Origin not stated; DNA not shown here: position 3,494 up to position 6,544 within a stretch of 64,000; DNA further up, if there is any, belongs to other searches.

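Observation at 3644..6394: Lipoprotein combining Big_2 Ig domains, plant-specific-type LRRs and a five-blade-like repeat, co-oriented directly downstream of the Cache autotransporter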

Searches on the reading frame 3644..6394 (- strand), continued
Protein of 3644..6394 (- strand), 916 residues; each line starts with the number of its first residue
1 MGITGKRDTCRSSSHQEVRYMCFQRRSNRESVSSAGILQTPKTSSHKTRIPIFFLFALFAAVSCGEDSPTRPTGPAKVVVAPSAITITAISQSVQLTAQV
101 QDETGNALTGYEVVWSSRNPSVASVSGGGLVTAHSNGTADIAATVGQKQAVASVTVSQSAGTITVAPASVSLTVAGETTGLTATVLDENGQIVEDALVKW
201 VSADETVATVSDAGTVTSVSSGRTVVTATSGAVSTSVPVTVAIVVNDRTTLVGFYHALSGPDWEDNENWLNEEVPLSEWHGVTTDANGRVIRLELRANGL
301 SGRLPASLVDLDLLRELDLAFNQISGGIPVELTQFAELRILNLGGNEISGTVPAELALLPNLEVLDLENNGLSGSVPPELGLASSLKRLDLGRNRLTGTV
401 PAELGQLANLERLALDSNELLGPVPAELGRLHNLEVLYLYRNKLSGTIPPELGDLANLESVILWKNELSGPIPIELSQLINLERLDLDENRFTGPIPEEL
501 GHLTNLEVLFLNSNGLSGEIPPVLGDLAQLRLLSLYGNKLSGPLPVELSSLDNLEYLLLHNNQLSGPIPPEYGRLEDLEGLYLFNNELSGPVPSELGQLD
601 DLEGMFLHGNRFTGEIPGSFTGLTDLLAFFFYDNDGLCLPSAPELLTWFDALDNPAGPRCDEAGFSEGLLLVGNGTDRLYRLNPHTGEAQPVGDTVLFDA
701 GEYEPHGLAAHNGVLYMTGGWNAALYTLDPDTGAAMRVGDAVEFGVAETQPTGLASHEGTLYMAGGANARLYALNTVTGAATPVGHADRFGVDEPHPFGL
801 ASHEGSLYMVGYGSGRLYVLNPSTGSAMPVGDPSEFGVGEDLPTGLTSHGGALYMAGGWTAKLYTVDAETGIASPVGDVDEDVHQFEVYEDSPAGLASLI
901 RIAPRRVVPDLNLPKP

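Call 8: find_homologous_proteins(query=window:3644-6334:-)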
Query window:3644-6334:- (896 aa): 6337 proteins with E <= 0.001 among 8000 candidates; the best 120 are listed.
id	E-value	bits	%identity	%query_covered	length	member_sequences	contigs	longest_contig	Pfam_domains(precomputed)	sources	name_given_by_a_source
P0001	0.0e+0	1187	47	63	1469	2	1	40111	PF23598.2,PF24758.2,PF22359.3,PF00775.28,PF25013.1,PF13620.13,PF02368.25,PF20578.5,PF13855.13,PF23211.1,PF26918.1,PF24107.2,PF21764.4,PF10670.16,PF26182.1,PF02369.23,PF25019.1,PF00560.40,PF12799.14,PF05688.18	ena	-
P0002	0.0e+0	1022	40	63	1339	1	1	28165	PF23598.2,PF22359.3,PF00775.28,PF25013.1,PF13620.13,PF02368.25,PF20578.5,PF13855.13,PF26918.1,PF21764.4,PF26182.1,PF02369.23,PF25019.1,PF00560.40,PF12799.14,PF05688.18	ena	-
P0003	1.2e-289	982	37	67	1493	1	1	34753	PF23598.2,PF24758.2,PF24141.2,PF22359.3,PF25013.1,PF02368.25,PF13855.13,PF26918.1,PF26182.1,PF02369.23,PF25019.1,PF00560.40,PF12799.14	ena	-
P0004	9.2e-286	969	41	42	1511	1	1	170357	PF23598.2,PF24758.2,PF24141.2,PF00560.40,PF12799.14,PF13855.13,PF23211.1,PF19078.7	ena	-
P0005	1.4e-273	929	41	53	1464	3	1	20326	PF23598.2,PF22359.3,PF02368.25,PF20578.5,PF13855.13,PF23211.1,PF26918.1,PF21764.4,PF26182.1,PF02369.23,PF00560.40,PF12799.14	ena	-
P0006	1.1e-271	922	36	63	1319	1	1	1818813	PF23598.2,PF22359.3,PF02368.25,PF20578.5,PF13855.13,PF23211.1,PF26918.1,PF21764.4,PF26182.1,PF02369.23,PF13927.13,PF21461.4,PF00560.40,PF12799.14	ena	-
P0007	3.1e-262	891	39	65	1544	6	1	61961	PF21764.4,PF23598.2,PF26182.1,PF24758.2,PF02369.23,PF00560.40,PF12799.14,PF22359.3,PF02368.25,PF13855.13,PF26918.1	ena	-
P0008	8.6e-261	886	41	47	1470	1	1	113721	PF23598.2,PF24758.2,PF24141.2,PF00560.40,PF12799.14,PF13855.13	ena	-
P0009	1.9e-260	885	42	48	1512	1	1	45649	PF23598.2,PF00560.40,PF12799.14,PF13855.13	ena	-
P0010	2.0e-253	862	39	67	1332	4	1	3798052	PF23598.2,PF24758.2,PF24141.2,PF22359.3,PF25013.1,PF02368.25,PF13855.13,PF23211.1,PF26918.1,PF26182.1,PF02369.23,PF26769.1,PF25019.1,PF00560.40,PF12799.14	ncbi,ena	-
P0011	3.9e-252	858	50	45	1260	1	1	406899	PF23598.2,PF24141.2,PF26769.1,PF00560.40,PF12799.14,PF13855.13,PF18016.9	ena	-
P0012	3.0e-249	848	40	63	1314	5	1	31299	PF23598.2,PF24758.2,PF24141.2,PF22359.3,PF02368.25,PF13855.13,PF26918.1,PF26182.1,PF02369.23,PF25019.1,PF00560.40,PF12799.14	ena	-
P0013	1.2e-248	846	36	61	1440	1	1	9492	PF23598.2,PF24758.2,PF24141.2,PF22359.3,PF13620.13,PF02368.25,PF13855.13,PF26918.1,PF26182.1,PF02369.23,PF00560.40,PF12799.14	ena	-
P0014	2.0e-247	842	41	64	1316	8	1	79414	PF23598.2,PF24758.2,PF25354.2,PF22359.3,PF02368.25,PF13855.13,PF23211.1,PF26918.1,PF26182.1,PF02369.23,PF00560.40,PF12799.14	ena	-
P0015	7.2e-244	830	40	47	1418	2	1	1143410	PF23598.2,PF24758.2,PF24141.2,PF00560.40,PF12799.14,PF13855.13,PF23211.1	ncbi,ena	-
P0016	2.8e-243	828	43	45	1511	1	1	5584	PF23598.2,PF26182.1,PF24758.2,PF02369.23,PF25019.1,PF00560.40,PF12799.14,PF22359.3,PF02368.25,PF13855.13,PF26918.1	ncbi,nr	ncbi:MAG: hypothetical protein F4X00_06965, partial [Gemmatimonadetes bacterium]|nr:hypothetical pro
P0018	1.2e-239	816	38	54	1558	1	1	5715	PF23598.2,PF26182.1,PF00560.40,PF12799.14,PF22359.3,PF02368.25,PF13855.13,PF23211.1,PF26918.1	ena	-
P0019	3.5e-238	811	36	65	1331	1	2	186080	PF23598.2,PF24758.2,PF22359.3,PF02368.25,PF13855.13,PF23211.1,PF26918.1,PF26182.1,PF02369.23,PF21461.4,PF25019.1,PF00560.40,PF12799.14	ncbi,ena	-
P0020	5.3e-238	811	38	61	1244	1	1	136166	PF23598.2,PF24758.2,PF22359.3,PF02368.25,PF13855.13,PF23211.1,PF26918.1,PF26182.1,PF02369.23,PF26769.1,PF25019.1,PF00560.40,PF12799.14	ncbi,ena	-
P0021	1.8e-236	806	38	53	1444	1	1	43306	PF23598.2,PF26182.1,PF00560.40,PF12799.14,PF22359.3,PF02368.25,PF13855.13,PF26918.1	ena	-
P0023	6.6e-233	794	38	60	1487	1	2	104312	PF23598.2,PF24758.2,PF24141.2,PF22359.3,PF02368.25,PF13855.13,PF23211.1,PF26918.1,PF21764.4,PF26182.1,PF02369.23,PF21461.4,PF00560.40,PF12799.14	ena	-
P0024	1.9e-232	792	36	65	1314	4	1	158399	PF23598.2,PF26182.1,PF02369.23,PF24141.2,PF00560.40,PF12799.14,PF22359.3,PF02368.25,PF13855.13,PF26918.1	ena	-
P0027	2.1e-230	786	38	58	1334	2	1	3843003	PF23598.2,PF24758.2,PF22359.3,PF02368.25,PF13855.13,PF23211.1,PF26918.1,PF21764.4,PF26182.1,PF02369.23,PF21461.4,PF25019.1,PF00560.40,PF12799.14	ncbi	-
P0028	2.6e-230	785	39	55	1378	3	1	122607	PF23598.2,PF26182.1,PF02369.23,PF00560.40,PF17766.8,PF12799.14,PF22359.3,PF02368.25,PF13855.13,PF23211.1,PF26918.1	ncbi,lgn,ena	-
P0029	1.5e-229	783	35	53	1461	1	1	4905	PF23598.2,PF26182.1,PF24758.2,PF00560.40,PF17766.8,PF12799.14,PF22359.3,PF02368.25,PF13855.13,PF23211.1,PF26918.1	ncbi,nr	ncbi:MAG: hypothetical protein F4059_07980, partial [Gemmatimonadetes bacterium]|nr:hypothetical pro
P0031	6.6e-228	777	38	66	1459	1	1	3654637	PF23598.2,PF22359.3,PF13620.13,PF02368.25,PF13855.13,PF26918.1,PF21764.4,PF26182.1,PF02369.23,PF21461.4,PF25019.1,PF00560.40,PF12799.14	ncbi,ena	-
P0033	5.6e-227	774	42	63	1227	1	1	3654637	PF23598.2,PF22359.3,PF13620.13,PF02368.25,PF13855.13,PF23211.1,PF26918.1,PF26182.1,PF02369.23,PF25019.1,PF00560.40,PF12799.14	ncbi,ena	-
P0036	1.4e-224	767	47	51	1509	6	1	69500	PF23598.2,PF00560.40,PF12799.14,PF02368.25,PF13855.13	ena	-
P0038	1.4e-222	760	36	63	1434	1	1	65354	PF23598.2,PF26182.1,PF02369.23,PF00560.40,PF12799.14,PF02368.25,PF13855.13,PF26918.1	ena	-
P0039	5.2e-222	758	42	65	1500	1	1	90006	PF23598.2,PF26182.1,PF02369.23,PF10462.16,PF00560.40,PF12799.14,PF22359.3,PF02368.25,PF13855.13,PF26918.1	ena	-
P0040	5.9e-221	754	43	41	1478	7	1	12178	PF23598.2,PF26182.1,PF00560.40,PF12799.14,PF02368.25,PF13855.13,PF23211.1,PF26918.1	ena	-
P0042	1.5e-220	753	35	65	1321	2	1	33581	PF23598.2,PF24141.2,PF22359.3,PF02368.25,PF13855.13,PF23211.1,PF26918.1,PF26182.1,PF02369.23,PF21461.4,PF25019.1,PF00560.40,PF12799.14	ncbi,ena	-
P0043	4.6e-220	752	43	57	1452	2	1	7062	PF23598.2,PF24758.2,PF22359.3,PF25013.1,PF02368.25,PF13855.13,PF26918.1,PF13516.13,PF26182.1,PF25019.1,PF00560.40,PF12799.14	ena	-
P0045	7.1e-220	751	45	44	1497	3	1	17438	PF23598.2,PF02369.23,PF00560.40,PF12799.14,PF02368.25,PF13855.13,PF26918.1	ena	-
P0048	4.7e-219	748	43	55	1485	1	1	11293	PF23598.2,PF26182.1,PF02369.23,PF25354.2,PF25019.1,PF00560.40,PF12799.14,PF22359.3,PF02368.25,PF13855.13,PF26918.1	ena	-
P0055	8.5e-216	737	40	64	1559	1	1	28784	PF21764.4,PF23598.2,PF26182.1,PF02369.23,PF00560.40,PF12799.14,PF22359.3,PF02368.25,PF13855.13,PF26918.1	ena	-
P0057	1.2e-215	737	36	65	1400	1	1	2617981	PF23598.2,PF24758.2,PF24141.2,PF22359.3,PF02368.25,PF13855.13,PF26918.1,PF26182.1,PF02369.23,PF21461.4,PF25019.1,PF00560.40,PF12799.14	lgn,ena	-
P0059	4.4e-215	735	37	62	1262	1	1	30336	PF21764.4,PF23598.2,PF26182.1,PF24758.2,PF02369.23,PF00560.40,PF12799.14,PF22359.3,PF02368.25,PF13855.13,PF26918.1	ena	-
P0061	2.2e-213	729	36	67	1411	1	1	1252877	PF23598.2,PF26182.1,PF24758.2,PF02369.23,PF00560.40,PF12799.14,PF22359.3,PF02368.25,PF13855.13,PF26918.1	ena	-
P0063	7.8e-213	728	38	66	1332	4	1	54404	PF23598.2,PF26182.1,PF02369.23,PF25019.1,PF00560.40,PF12799.14,PF22359.3,PF02368.25,PF13855.13,PF26918.1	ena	-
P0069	1.2e-209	717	42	55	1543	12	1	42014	PF23598.2,PF24141.2,PF25019.1,PF00560.40,PF12799.14,PF02368.25,PF13855.13,PF23211.1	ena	-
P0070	1.4e-209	717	45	44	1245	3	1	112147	PF23598.2,PF02369.23,PF25019.1,PF00560.40,PF12799.14,PF22359.3,PF02368.25,PF13855.13,PF23211.1,PF26918.1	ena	-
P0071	2.3e-209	716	36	66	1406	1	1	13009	PF23598.2,PF22359.3,PF02368.25,PF23486.2,PF20578.5,PF13855.13,PF26918.1,PF21764.4,PF26182.1,PF02369.23,PF21461.4,PF00560.40,PF12799.14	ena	-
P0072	2.3e-209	716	39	60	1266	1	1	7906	PF23598.2,PF24758.2,PF24141.2,PF22359.3,PF25013.1,PF02368.25,PF13855.13,PF26918.1,PF26182.1,PF02369.23,PF21461.4,PF25019.1,PF00560.40,PF12799.14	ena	-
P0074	3.8e-209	715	34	67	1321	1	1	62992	PF23598.2,PF26182.1,PF02369.23,PF00560.40,PF12799.14,PF22359.3,PF02368.25,PF13855.13,PF26918.1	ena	-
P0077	1.7e-208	713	52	44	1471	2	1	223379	PF23598.2,PF24758.2,PF02369.23,PF10462.16,PF25019.1,PF00560.40,PF12799.14,PF02368.25,PF13855.13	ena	-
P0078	9.9e-208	711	39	63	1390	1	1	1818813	PF21764.4,PF23598.2,PF26182.1,PF02369.23,PF00560.40,PF12799.14,PF22359.3,PF02368.25,PF13855.13,PF26918.1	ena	-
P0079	1.7e-207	710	37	65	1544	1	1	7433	PF23598.2,PF24141.2,PF22359.3,PF25013.1,PF02368.25,PF13855.13,PF23211.1,PF26918.1,PF26182.1,PF02369.23,PF10462.16,PF00560.40,PF12799.14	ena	-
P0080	1.7e-207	710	36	56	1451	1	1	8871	PF23598.2,PF26182.1,PF00560.40,PF12799.14,PF22359.3,PF02368.25,PF13855.13,PF23211.1,PF26918.1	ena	-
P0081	2.6e-207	709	41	66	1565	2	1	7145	PF23598.2,PF10462.16,PF26769.1,PF00560.40,PF12799.14,PF22359.3,PF02368.25,PF13855.13,PF23211.1,PF26918.1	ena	-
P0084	7.7e-207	708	40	67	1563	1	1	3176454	PF23598.2,PF26182.1,PF02369.23,PF10462.16,PF00560.40,PF12799.14,PF22359.3,PF02368.25,PF13855.13,PF23211.1,PF26918.1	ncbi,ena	-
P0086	2.1e-206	706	46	65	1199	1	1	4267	PF23598.2,PF24758.2,PF22359.3,PF02368.25,PF13855.13,PF26918.1,PF21764.4,PF26182.1,PF02369.23,PF00560.40,PF12799.14,PF09134.17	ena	-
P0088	1.3e-204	700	44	56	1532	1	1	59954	PF23598.2,PF24758.2,PF02369.23,PF25019.1,PF00560.40,PF12799.14,PF02368.25,PF13855.13,PF23211.1,PF26918.1,PF09134.17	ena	-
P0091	1.6e-204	700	39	43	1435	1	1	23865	PF23598.2,PF25019.1,PF00560.40,PF12799.14,PF02368.25,PF13855.13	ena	-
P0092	2.1e-204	700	46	59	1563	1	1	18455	PF23598.2,PF26182.1,PF24758.2,PF25019.1,PF00560.40,PF12799.14,PF22359.3,PF02368.25,PF13855.13,PF26918.1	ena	-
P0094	3.2e-203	696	38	53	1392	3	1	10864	PF23598.2,PF24758.2,PF24141.2,PF17766.8,PF22359.3,PF02368.25,PF13855.13,PF23211.1,PF26918.1,PF26182.1,PF02369.23,PF25019.1,PF00560.40,PF12799.14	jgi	-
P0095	3.7e-203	696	41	64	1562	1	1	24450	PF21764.4,PF23598.2,PF26182.1,PF10462.16,PF00560.40,PF12799.14,PF22359.3,PF02368.25,PF13855.13,PF26918.1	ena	-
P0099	5.8e-203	695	35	66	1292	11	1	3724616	PF23598.2,PF24758.2,PF22359.3,PF02368.25,PF23486.2,PF13855.13,PF23211.1,PF26918.1,PF26182.1,PF02369.23,PF21461.4,PF25019.1,PF00560.40,PF12799.14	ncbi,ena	-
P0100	1.2e-202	694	39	63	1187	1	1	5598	PF21764.4,PF23598.2,PF26182.1,PF02369.23,PF25019.1,PF00560.40,PF12799.14,PF22359.3,PF02368.25,PF13855.13,PF26918.1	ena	-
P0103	1.9e-201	690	36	66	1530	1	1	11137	PF23598.2,PF24758.2,PF22359.3,PF25013.1,PF02368.25,PF13855.13,PF26918.1,PF26182.1,PF02369.23,PF10462.16,PF25019.1,PF00560.40,PF12799.14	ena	-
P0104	2.3e-201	690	40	62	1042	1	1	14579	PF23598.2,PF26182.1,PF24758.2,PF02369.23,PF25019.1,PF00560.40,PF12799.14,PF22359.3,PF02368.25,PF13855.13,PF26918.1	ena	-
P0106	1.0e-200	688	42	56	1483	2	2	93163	PF23598.2,PF24758.2,PF10462.16,PF25019.1,PF00560.40,PF12799.14,PF25013.1,PF02368.25,PF13855.13,PF23211.1,PF26918.1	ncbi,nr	ncbi:MAG: Ig-like domain-containing protein [Gemmatimonadota bacterium]|nr:Ig-like domain-containing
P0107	1.3e-200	687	41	60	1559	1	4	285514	PF23598.2,PF26182.1,PF02369.23,PF10462.16,PF24141.2,PF00560.40,PF12799.14,PF22359.3,PF02368.25,PF13855.13,PF26918.1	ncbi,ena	-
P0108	1.4e-199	684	40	56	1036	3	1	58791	PF23598.2,PF24758.2,PF25019.1,PF00560.40,PF12799.14,PF02368.25,PF13855.13,PF23211.1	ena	-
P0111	9.1e-199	681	38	67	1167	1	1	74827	PF23598.2,PF24758.2,PF24141.2,PF22359.3,PF02368.25,PF13855.13,PF23211.1,PF26918.1,PF26182.1,PF25019.1,PF00560.40,PF12799.14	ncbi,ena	-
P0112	1.0e-198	681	43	60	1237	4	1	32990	PF23598.2,PF26182.1,PF24758.2,PF02369.23,PF00560.40,PF12799.14,PF22359.3,PF02368.25,PF13855.13,PF23211.1,PF26918.1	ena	-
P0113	1.1e-198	681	48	46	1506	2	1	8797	PF23598.2,PF26182.1,PF24758.2,PF25019.1,PF00560.40,PF12799.14,PF02368.25,PF13855.13,PF26918.1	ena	-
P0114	1.1e-198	681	37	63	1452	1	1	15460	PF23598.2,PF26182.1,PF25019.1,PF00560.40,PF12799.14,PF22359.3,PF02368.25,PF13855.13,PF23211.1,PF26918.1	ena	-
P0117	2.7e-198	680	40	58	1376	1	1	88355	PF23598.2,PF22359.3,PF02368.25,PF20578.5,PF13855.13,PF23211.1,PF26918.1,PF21764.4,PF11102.14,PF26182.1,PF02369.23,PF00560.40,PF12799.14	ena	-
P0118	4.7e-198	679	42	62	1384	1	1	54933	PF23598.2,PF26182.1,PF02369.23,PF10462.16,PF00560.40,PF12799.14,PF22359.3,PF02368.25,PF13855.13,PF26918.1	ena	-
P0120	5.7e-198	678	46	46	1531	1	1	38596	PF23598.2,PF24758.2,PF10462.16,PF25019.1,PF00560.40,PF12799.14,PF02368.25,PF13855.13,PF26918.1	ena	-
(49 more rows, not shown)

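Call 45: list_cluster_members(proteins=[window:3647-6334:-, P0307, L008:13944-16631:+])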
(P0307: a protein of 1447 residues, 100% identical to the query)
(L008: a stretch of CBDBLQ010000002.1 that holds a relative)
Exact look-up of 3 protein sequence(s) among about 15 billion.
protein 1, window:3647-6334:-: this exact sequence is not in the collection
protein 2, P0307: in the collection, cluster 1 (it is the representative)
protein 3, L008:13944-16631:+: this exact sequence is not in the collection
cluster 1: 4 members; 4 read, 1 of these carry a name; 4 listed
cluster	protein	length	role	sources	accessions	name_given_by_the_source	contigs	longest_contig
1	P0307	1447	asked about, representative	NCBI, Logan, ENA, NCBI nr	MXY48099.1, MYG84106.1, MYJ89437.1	MAG: autotransporter domain-containing protein [Gemmatimonadetes bacterium] | autotransporter domain-containing protein [Gemmatimonadota bacterium]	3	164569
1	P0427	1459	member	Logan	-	-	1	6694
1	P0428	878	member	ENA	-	-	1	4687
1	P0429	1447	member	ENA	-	-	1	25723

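Call 80: search_protein_families(library=padloc, proteins=[window:3647-6334:-], max_evalue=0.001)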
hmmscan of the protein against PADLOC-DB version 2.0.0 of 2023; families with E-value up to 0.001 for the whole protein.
window:3647-6334:- (896 aa): 0 families
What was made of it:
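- On Anti-phage defence proteins (PADLOC): 0 families for the LRR protein and for the autotransporter (call 80).
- Tried and rejected: Anti-phage defence role: no PADLOC hits (call 80).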

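Call 81: search_protein_families(library=phrogs, proteins=[window:3647-6334:-], max_evalue=0.001)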
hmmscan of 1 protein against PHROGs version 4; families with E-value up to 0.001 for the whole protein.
window:3647-6334:- (896 aa): 9 families
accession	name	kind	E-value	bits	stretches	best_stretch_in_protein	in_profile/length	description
phrog_6688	-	unknown function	4.4e-89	300.9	2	272-545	400-662/681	-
phrog_215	-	head and packaging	3.1e-17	63.8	1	51-227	219-398/491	structural protein with Ig domain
phrog_341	-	tail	2e-12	48.4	2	50-139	62-150/154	major tail protein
phrog_11922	-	tail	1.1e-08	35.2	1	63-211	401-550/870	tail protein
phrog_10059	-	unknown function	5.3e-08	33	1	139-211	183-250/345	-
phrog_290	-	tail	7e-08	33.2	0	58-137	335-410/411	minor tail protein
phrog_12846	-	tail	8.9e-08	32.4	1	31-221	297-475/552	tail fiber protein; Ig-domain containing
phrog_28902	-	tail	1.3e-07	31.2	1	142-220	117-194/709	major tail protein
phrog_1280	-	other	0.00066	20.3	0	56-138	166-246/248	Ig domain containing protein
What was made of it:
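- Tried and rejected: PHROG hits reflect only generic Ig and LRR similarity (call 81).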
